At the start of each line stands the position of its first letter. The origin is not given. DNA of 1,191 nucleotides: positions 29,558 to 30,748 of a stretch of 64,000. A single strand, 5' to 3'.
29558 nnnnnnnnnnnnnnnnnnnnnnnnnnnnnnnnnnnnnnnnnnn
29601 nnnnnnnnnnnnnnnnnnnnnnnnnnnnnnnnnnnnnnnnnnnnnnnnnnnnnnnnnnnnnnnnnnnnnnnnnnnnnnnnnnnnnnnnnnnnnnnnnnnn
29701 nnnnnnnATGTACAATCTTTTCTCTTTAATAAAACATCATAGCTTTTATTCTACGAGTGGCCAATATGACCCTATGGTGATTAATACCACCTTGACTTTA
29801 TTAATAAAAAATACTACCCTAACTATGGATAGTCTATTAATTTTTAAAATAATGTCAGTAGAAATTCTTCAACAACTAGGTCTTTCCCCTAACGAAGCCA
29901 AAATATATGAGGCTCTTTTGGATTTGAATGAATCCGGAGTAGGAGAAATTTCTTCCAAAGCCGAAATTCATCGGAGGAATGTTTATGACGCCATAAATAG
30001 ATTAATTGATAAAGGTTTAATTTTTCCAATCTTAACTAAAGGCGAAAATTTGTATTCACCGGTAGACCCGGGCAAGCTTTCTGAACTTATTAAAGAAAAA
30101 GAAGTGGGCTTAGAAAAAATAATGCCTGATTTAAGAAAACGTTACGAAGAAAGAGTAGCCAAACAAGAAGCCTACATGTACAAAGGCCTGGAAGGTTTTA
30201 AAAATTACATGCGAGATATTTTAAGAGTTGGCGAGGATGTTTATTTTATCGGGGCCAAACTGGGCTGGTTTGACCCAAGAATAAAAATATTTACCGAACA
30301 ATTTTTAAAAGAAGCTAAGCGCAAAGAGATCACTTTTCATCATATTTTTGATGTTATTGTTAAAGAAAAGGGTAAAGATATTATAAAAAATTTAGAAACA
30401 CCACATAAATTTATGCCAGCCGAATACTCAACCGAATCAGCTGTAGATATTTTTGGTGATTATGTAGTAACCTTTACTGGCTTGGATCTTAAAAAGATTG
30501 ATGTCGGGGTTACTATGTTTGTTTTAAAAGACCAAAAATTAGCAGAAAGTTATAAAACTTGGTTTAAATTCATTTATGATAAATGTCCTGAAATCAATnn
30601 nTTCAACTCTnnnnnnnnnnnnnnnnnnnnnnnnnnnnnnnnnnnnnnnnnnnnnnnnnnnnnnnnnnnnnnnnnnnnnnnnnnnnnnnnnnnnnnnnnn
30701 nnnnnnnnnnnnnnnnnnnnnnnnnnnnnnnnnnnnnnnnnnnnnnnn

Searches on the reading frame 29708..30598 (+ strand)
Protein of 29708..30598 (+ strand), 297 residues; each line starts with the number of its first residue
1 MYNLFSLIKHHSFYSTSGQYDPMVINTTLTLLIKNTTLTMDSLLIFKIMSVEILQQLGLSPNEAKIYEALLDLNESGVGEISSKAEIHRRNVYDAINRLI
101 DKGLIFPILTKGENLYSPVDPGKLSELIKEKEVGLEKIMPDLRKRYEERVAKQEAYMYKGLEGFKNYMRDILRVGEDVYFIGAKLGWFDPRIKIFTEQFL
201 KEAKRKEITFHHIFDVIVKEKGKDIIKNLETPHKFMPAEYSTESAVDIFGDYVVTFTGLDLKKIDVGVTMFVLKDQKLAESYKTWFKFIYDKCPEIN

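Call 58: search_protein_families(library=pfam, proteins=[window:29708-30598:+], max_evalue=0.0001)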
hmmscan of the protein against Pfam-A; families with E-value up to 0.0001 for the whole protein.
window:29708-30598:+ (297 aa): 1 family
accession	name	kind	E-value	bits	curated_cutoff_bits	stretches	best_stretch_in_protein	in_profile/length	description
PF01978.25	TrmB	-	1.4e-15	57.3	25.6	1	54-121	1-67/68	Sugar-specific transcriptional regulator TrmB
